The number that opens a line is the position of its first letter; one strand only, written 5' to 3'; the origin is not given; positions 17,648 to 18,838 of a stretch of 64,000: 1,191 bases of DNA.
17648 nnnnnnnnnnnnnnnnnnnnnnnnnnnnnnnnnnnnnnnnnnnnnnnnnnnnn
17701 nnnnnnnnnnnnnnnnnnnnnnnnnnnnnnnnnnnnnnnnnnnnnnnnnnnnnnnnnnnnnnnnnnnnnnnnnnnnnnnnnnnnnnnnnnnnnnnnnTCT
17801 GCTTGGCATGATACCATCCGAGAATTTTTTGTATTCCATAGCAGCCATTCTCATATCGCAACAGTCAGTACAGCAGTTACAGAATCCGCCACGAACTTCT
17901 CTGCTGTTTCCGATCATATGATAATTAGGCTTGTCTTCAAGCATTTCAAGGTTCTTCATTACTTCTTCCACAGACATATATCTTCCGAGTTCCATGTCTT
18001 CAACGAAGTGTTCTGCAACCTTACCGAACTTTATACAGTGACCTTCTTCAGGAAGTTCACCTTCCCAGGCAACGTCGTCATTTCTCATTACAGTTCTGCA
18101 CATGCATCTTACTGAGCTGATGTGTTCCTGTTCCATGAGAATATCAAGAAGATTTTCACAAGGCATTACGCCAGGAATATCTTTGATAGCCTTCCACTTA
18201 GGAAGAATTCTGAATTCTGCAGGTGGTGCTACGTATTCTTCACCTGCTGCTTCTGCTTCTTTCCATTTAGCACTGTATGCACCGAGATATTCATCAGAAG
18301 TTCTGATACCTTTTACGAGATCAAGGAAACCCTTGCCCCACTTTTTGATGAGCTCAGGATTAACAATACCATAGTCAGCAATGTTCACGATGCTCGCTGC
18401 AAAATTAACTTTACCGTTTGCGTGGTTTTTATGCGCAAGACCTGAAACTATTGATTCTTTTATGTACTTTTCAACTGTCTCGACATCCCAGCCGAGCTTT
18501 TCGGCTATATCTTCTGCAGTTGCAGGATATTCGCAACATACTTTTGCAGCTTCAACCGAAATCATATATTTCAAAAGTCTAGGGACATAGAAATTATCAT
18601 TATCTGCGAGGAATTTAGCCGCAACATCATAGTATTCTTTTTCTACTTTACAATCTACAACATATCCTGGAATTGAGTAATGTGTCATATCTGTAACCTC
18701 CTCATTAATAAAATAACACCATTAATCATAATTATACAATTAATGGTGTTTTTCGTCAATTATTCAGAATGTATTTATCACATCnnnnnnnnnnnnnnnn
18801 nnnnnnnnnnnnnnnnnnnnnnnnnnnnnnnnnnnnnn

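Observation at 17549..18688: Uncharacterised 379-aa protein with ~20 cysteines: HTH-like N-terminus, unusual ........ cluster and a C-terminal 2×[4Fe-4S] ferredoxin domain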

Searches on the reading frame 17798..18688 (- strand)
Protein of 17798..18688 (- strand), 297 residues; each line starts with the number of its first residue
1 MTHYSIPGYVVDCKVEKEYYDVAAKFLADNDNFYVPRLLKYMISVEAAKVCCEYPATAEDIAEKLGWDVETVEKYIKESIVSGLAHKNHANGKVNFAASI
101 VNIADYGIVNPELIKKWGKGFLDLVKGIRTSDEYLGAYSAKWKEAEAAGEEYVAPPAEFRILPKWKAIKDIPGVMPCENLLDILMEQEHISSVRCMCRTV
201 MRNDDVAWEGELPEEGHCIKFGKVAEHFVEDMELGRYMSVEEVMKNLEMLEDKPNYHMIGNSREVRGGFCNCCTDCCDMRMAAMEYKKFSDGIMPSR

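Call 39: search_protein_representatives(alignment_id=A2)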
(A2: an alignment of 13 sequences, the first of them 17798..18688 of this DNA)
Query: 13 sequences, 290 profile positions. Proteins with E-value up to 0.001 (for the whole library): 2418; up to 1e-10: 1231; up to 1e-30: 132. The best 150 are listed.
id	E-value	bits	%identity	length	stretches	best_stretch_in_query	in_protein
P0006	1.2e-113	396.0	-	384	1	1-290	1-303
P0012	7.5e-106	370.4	-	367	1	16-290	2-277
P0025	3.7e-79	282.8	-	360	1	9-290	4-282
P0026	1.1e-77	277.9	-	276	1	11-279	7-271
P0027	2.5e-72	260.4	-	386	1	1-290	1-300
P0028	3.2e-72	260.0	-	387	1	12-290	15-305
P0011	1.1e-71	258.3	-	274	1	107-290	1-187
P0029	1.1e-67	245.2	-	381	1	5-290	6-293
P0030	5.4e-66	239.6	-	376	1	9-283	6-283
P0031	1.5e-59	218.5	-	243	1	107-272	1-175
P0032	1.3e-58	215.4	-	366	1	11-290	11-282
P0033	3.1e-48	181.3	-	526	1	9-274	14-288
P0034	1.9e-46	175.4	-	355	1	14-276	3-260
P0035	2.0e-46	175.4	-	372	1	15-282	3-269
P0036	4.7e-46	174.2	-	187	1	13-187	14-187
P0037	1.9e-44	168.9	-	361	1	15-279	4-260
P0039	1.4e-42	162.8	-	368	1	17-281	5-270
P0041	1.8e-41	159.2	-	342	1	17-290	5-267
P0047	1.4e-39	152.9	-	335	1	16-290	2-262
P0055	2.8e-38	148.7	-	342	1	17-290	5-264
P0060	5.1e-37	144.5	-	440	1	13-272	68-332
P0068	7.6e-36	140.7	-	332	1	17-290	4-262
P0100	1.8e-33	132.9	-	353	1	36-272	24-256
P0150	7.4e-31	124.3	-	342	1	23-290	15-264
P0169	8.1e-30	120.9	-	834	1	16-290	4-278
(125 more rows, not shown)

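Call 40: search_protein_families(library=pfam, proteins=[P0033, P0034, P0035, P0037, P0041, P0047, P0060, P0100, P0169, P0150], max_evalue=0.01)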
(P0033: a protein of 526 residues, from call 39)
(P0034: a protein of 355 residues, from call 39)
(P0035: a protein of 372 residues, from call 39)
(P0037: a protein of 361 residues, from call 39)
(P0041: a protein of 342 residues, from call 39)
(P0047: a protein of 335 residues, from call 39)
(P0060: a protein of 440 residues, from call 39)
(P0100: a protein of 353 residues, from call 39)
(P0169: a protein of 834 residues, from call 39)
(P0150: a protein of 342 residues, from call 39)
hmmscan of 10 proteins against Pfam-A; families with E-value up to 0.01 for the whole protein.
P0033 (526 aa): 10 families
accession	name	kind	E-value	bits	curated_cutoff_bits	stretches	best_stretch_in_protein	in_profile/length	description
PF00037.32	Fer4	-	3e-08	33.6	21.1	2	339-357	2-20/24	4Fe-4S binding domain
PF13187.11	Fer4_9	-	1.7e-07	31.6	27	1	316-358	2-50/52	4Fe-4S dicluster domain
PF13237.11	Fer4_10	-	2.9e-07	30.7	25.5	1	314-356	7-53/53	4Fe-4S dicluster domain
PF25160.1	LdpA_Fe-S-bd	-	1.1e-06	28.8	27.6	1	320-362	7-45/49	LdpA Fe-S cluster-binding domain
PF12838.12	Fer4_7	-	5.4e-05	24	27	1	316-357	2-50/52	4Fe-4S dicluster domain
PF12837.12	Fer4_6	-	0.00013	22.2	25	0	340-358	4-22/24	4Fe-4S binding domain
PF13484.11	Fer4_16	-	0.00015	22.9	30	1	316-334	2-20/66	4Fe-4S double cluster binding domain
PF14697.11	Fer4_21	-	0.00055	20.5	35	1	315-359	7-56/59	4Fe-4S dicluster domain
PF12797.12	Fer4_2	-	0.0048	17.2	24.5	1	338-357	3-22/22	4Fe-4S binding domain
PF01978.25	TrmB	-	0.0074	16.6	25.6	0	55-90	18-53/68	Sugar-specific transcriptional regulator TrmB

P0034 (355 aa): 7 families
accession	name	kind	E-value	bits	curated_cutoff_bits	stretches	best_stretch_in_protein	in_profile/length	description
PF00037.32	Fer4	-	4.1e-08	33.1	21.1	1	315-337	2-24/24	4Fe-4S binding domain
PF18607.7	HTH_54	-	0.00093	19.8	32.3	1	46-89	29-72/92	ParA helix turn helix domain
PF12837.12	Fer4_6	-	0.00099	19.4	25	1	314-336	2-24/24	4Fe-4S binding domain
PF25160.1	LdpA_Fe-S-bd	-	0.0012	19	27.6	1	286-340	1-47/49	LdpA Fe-S cluster-binding domain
PF12802.13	MarR_2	-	0.0018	18.8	27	1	38-76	13-52/61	MarR family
PF13237.11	Fer4_10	-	0.0043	17.4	25.5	1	315-338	3-28/53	4Fe-4S dicluster domain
PF01047.28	MarR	-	0.01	16.2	24.6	0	38-77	11-50/59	MarR family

P0035 (372 aa): 9 families
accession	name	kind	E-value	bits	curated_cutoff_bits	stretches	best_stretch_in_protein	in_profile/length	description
PF00037.32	Fer4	-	1e-10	41.4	21.1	2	283-304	2-23/24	4Fe-4S binding domain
PF12838.12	Fer4_7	-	9.7e-08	32.8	27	1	289-337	2-51/52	4Fe-4S dicluster domain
PF14697.11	Fer4_21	-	1.5e-06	28.7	35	2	282-334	1-51/59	4Fe-4S dicluster domain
PF13237.11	Fer4_10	-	2e-06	28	25.5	1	283-334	3-52/53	4Fe-4S dicluster domain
PF12797.12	Fer4_2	-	2.4e-05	24.4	24.5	2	317-334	3-20/22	4Fe-4S binding domain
PF13187.11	Fer4_9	-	4.5e-05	23.8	27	1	289-335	2-48/52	4Fe-4S dicluster domain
PF12837.12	Fer4_6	-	0.00011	22.4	25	2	317-338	2-23/24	4Fe-4S binding domain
PF13545.12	HTH_Crp_2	-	0.00081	19.7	27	1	21-76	2-55/70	Crp-like helix-turn-helix domain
PF12800.12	Fer4_4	-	0.0087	16.8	24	1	321-334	1-14/17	4Fe-4S binding domain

P0037 (361 aa): 8 families
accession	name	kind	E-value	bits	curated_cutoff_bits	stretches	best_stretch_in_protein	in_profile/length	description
PF00037.32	Fer4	-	2e-10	40.5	21.1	2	282-299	7-24/24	4Fe-4S binding domain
PF12838.12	Fer4_7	-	2.6e-09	37.8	27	1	283-331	2-52/52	4Fe-4S dicluster domain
PF13237.11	Fer4_10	-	1.4e-08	35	25.5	1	278-327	4-52/53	4Fe-4S dicluster domain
PF13187.11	Fer4_9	-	4.1e-08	33.6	27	1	283-330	2-50/52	4Fe-4S dicluster domain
PF14697.11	Fer4_21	-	1.2e-05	25.7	35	1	281-328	6-52/59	4Fe-4S dicluster domain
PF13484.11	Fer4_16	-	0.00056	21.1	30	1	283-311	2-32/66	4Fe-4S double cluster binding domain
PF25160.1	LdpA_Fe-S-bd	-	0.0015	18.7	27.6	1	281-302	26-47/49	LdpA Fe-S cluster-binding domain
PF13183.11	Fer4_8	-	0.0029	18.5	27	0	314-328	2-65/68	4Fe-4S dicluster domain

P0041 (342 aa): 10 families
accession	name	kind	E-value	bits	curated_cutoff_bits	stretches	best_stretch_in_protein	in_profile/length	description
PF12838.12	Fer4_7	-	1.1e-09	39.1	27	1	277-326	2-52/52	4Fe-4S dicluster domain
PF00037.32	Fer4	-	4.3e-09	36.2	21.1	2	307-327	3-23/24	4Fe-4S binding domain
PF14697.11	Fer4_21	-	4.8e-09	36.6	35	1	270-329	1-59/59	4Fe-4S dicluster domain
PF13237.11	Fer4_10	-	8.9e-08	32.4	25.5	2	272-323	4-53/53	4Fe-4S dicluster domain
PF13187.11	Fer4_9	-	4.2e-07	30.3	27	1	277-327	2-52/52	4Fe-4S dicluster domain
PF12837.12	Fer4_6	-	5.2e-05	23.4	25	1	307-327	4-24/24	4Fe-4S binding domain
PF25160.1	LdpA_Fe-S-bd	-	0.00019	21.6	27.6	1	307-330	23-46/49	LdpA Fe-S cluster-binding domain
PF12800.12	Fer4_4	-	0.00029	21.4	24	1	309-323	1-15/17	4Fe-4S binding domain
PF12797.12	Fer4_2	-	0.00067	19.9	24.5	1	306-323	4-21/22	4Fe-4S binding domain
PF13484.11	Fer4_16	-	0.0028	18.8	30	0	311-330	1-20/66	4Fe-4S double cluster binding domain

P0047 (335 aa): 9 families
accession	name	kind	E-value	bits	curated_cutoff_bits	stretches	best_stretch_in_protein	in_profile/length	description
PF14697.11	Fer4_21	-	4e-09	36.9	35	2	265-323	1-58/59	4Fe-4S dicluster domain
PF13187.11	Fer4_9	-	5.7e-07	29.9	27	1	272-322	2-52/52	4Fe-4S dicluster domain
PF12838.12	Fer4_7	-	1.1e-06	29.5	27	1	272-320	2-51/52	4Fe-4S dicluster domain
PF00037.32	Fer4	-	1.9e-05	24.7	21.1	2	266-287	2-23/24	4Fe-4S binding domain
PF13237.11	Fer4_10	-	2.7e-05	24.4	25.5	1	267-317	4-52/53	4Fe-4S dicluster domain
PF13545.12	HTH_Crp_2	-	0.0016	18.8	27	1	18-71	1-53/70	Crp-like helix-turn-helix domain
PF21120.3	MCM_WH_arc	-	0.0021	18.5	26.1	1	43-77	27-61/63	Archaeal MCM, winged-helix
PF22451.2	NirdL-like_HTH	-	0.0044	17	27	0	44-70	20-46/47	Siroheme decarboxylase NirDL-like HTH domain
PF12797.12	Fer4_2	-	0.0059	16.9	24.5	1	267-284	5-22/22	4Fe-4S binding domain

P0060 (440 aa): 12 families
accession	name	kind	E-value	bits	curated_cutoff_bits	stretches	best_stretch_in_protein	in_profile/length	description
PF00037.32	Fer4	-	7e-13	48.2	21.1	2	356-378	2-24/24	4Fe-4S binding domain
PF12837.12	Fer4_6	-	1.6e-10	40.8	25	2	390-409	2-21/24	4Fe-4S binding domain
PF12838.12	Fer4_7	-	1e-09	39.2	27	1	361-410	1-51/52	4Fe-4S dicluster domain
PF13187.11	Fer4_9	-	3.6e-09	37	27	1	361-410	1-50/52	4Fe-4S dicluster domain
PF12797.12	Fer4_2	-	3.6e-08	33.3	24.5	2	391-409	4-22/22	4Fe-4S binding domain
PF13237.11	Fer4_10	-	2.8e-06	27.6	25.5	2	357-408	4-53/53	4Fe-4S dicluster domain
PF14697.11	Fer4_21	-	5.3e-05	23.7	35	2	390-411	1-22/59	4Fe-4S dicluster domain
PF13459.11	Fer4_15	-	9e-05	23.6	22.4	0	392-410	3-21/66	4Fe-4S single cluster domain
PF13370.11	Fer4_13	-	0.00077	20.6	24.5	0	392-410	1-19/58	4Fe-4S single cluster domain of Ferredoxin I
PF01978.25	TrmB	-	0.0017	18.6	25.6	1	107-144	18-55/68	Sugar-specific transcriptional regulator TrmB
PF25160.1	LdpA_Fe-S-bd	-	0.0019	18.4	27.6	1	353-381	19-47/49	LdpA Fe-S cluster-binding domain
PF13484.11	Fer4_16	-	0.0034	18.6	30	1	361-385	1-26/66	4Fe-4S double cluster binding domain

P0100 (353 aa): 9 families
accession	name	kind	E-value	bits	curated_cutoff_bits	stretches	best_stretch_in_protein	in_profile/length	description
PF00037.32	Fer4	-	4.6e-11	42.5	21.1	2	313-333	3-23/24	4Fe-4S binding domain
PF14697.11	Fer4_21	-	5.3e-11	42.9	35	1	278-333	1-57/59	4Fe-4S dicluster domain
PF12838.12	Fer4_7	-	2.3e-10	41.2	27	1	284-331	1-51/52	4Fe-4S dicluster domain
PF13187.11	Fer4_9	-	4.2e-08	33.5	27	1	284-332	1-51/52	4Fe-4S dicluster domain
PF13237.11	Fer4_10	-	4.8e-08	33.2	25.5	1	279-329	3-53/53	4Fe-4S dicluster domain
PF12837.12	Fer4_6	-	8.6e-08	32.2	25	1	279-300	3-24/24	4Fe-4S binding domain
PF12797.12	Fer4_2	-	7.7e-06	26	24.5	2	311-329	3-21/22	4Fe-4S binding domain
PF25160.1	LdpA_Fe-S-bd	-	0.00017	21.8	27.6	1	313-334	23-44/49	LdpA Fe-S cluster-binding domain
PF12800.12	Fer4_4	-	0.0022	18.7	24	0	316-331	2-17/17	4Fe-4S binding domain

P0169 (834 aa): 13 families
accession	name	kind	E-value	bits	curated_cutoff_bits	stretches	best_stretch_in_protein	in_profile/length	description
PF07992.20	Pyr_redox_2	-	1.8e-25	90.4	26.1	1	412-702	2-291/291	Pyridine nucleotide-disulphide oxidoreductase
PF14691.11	Fer4_20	-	6.2e-23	81.2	25.8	2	318-397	29-111/113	Dihydroprymidine dehydrogenase domain II, 4Fe-4S cluster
PF13738.12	Pyr_redox_3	-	7.6e-11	42.2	30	1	498-686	127-305/305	Pyridine nucleotide-disulphide oxidoreductase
PF00070.33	Pyr_redox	-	9e-09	36.2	22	1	542-616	1-79/82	Pyridine nucleotide-disulphide oxidoreductase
PF13450.12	NAD_binding_8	-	3.6e-08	34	21.9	1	415-449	1-35/68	NAD(P)-binding Rossmann-like domain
PF01266.30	DAO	-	5.7e-07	29.8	27.9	1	413-447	2-37/353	FAD dependent oxidoreductase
PF00037.32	Fer4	-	1e-05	25.6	21.1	1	786-807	3-24/24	4Fe-4S binding domain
PF12797.12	Fer4_2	-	0.0002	21.6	24.5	1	785-802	4-21/22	4Fe-4S binding domain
PF12838.12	Fer4_7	-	0.00032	21.5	27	1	790-816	1-27/52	4Fe-4S dicluster domain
PF14697.11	Fer4_21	-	0.00032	21.2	35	1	775-807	25-58/59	4Fe-4S dicluster domain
PF13241.12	NAD_binding_7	-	0.00087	20.3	22.1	1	540-574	7-40/104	Putative NAD(P)-binding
PF01946.23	Thi4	-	0.0024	17.6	26.2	1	413-452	20-60/235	Thi4 family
PF13459.11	Fer4_15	-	0.003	18.7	22.4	0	785-802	2-19/66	4Fe-4S single cluster domain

P0150 (342 aa): 11 families
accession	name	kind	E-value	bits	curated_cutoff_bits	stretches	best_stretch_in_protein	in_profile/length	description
PF00037.32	Fer4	-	2.6e-11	43.3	21.1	2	299-318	4-23/24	4Fe-4S binding domain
PF14697.11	Fer4_21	-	4.2e-10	40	35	2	269-319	3-58/59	4Fe-4S dicluster domain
PF13187.11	Fer4_9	-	2.6e-08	34.2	27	1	274-318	2-52/52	4Fe-4S dicluster domain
PF12837.12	Fer4_6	-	7.5e-07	29.2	25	2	299-318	5-24/24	4Fe-4S binding domain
PF12797.12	Fer4_2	-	1.4e-06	28.3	24.5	2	299-315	6-22/22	4Fe-4S binding domain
PF12838.12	Fer4_7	-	0.00017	22.4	27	1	303-321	2-20/52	4Fe-4S dicluster domain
PF13237.11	Fer4_10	-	0.00032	21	25.5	1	298-315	4-21/53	4Fe-4S dicluster domain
PF12800.12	Fer4_4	-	0.0011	19.5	24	1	301-315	2-16/17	4Fe-4S binding domain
PF25160.1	LdpA_Fe-S-bd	-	0.0015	18.7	27.6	1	280-320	9-45/49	LdpA Fe-S cluster-binding domain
PF01978.25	TrmB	-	0.0057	16.9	25.6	0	45-80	21-56/68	Sugar-specific transcriptional regulator TrmB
PF13484.11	Fer4_16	-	0.006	17.8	30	1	303-321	2-20/66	4Fe-4S double cluster binding domain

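Call 41: list_cluster_members(proteins=[P0034, P0035, P0037, P0039, P0041, P0047, P0055, P0068, P0169, P0033])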
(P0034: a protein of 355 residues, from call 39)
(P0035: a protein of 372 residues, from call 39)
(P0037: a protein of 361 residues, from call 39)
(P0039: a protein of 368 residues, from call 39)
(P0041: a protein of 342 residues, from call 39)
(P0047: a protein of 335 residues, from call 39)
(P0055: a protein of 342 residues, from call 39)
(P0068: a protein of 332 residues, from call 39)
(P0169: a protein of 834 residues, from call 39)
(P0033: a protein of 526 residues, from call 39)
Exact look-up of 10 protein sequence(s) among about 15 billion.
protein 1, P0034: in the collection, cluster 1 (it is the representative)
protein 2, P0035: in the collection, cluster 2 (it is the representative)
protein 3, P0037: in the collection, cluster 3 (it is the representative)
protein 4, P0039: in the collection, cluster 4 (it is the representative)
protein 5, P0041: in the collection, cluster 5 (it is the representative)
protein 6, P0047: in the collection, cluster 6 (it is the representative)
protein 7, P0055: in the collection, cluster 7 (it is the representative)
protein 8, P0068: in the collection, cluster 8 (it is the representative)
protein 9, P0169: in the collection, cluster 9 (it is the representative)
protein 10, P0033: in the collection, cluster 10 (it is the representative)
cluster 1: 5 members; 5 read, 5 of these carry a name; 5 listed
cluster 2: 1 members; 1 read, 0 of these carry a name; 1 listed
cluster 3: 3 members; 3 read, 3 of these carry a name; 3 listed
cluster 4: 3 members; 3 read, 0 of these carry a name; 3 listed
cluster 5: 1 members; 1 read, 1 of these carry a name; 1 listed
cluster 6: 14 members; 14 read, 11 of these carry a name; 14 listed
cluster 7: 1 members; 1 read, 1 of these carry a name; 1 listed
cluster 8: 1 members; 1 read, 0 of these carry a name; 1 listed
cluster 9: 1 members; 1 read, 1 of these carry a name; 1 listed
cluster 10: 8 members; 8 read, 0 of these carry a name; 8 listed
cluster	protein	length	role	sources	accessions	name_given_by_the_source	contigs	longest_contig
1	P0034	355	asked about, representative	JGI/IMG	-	NAD-dependent dihydropyrimidine dehydrogenase PreA subunit/biotin operon repressor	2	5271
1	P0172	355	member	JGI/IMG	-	NAD-dependent dihydropyrimidine dehydrogenase PreA subunit/biotin operon repressor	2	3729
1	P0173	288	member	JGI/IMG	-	NAD-dependent dihydropyrimidine dehydrogenase PreA subunit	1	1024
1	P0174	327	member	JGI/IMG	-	NAD-dependent dihydropyrimidine dehydrogenase PreA subunit/biotin operon repressor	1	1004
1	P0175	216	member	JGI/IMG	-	NAD-dependent dihydropyrimidine dehydrogenase PreA subunit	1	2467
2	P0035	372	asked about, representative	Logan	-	-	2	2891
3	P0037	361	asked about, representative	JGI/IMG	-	electron transport complex protein RnfB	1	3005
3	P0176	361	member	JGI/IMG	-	NAD-dependent dihydropyrimidine dehydrogenase PreA subunit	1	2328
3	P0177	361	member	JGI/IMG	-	electron transport complex protein RnfB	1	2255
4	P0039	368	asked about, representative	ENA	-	-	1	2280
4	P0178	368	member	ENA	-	-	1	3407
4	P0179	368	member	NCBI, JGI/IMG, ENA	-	-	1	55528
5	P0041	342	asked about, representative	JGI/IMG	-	NAD-dependent dihydropyrimidine dehydrogenase PreA subunit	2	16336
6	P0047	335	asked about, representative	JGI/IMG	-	Pyruvate/2-oxoacid:ferredoxin oxidoreductase delta subunit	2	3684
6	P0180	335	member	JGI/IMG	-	Pyruvate/2-oxoacid:ferredoxin oxidoreductase delta subunit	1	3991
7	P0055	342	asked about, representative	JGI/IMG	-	ferredoxin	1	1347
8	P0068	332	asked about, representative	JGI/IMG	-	-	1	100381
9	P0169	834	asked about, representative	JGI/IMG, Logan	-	NADPH-dependent glutamate synthase beta subunit-like oxidoreductase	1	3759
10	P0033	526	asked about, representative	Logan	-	-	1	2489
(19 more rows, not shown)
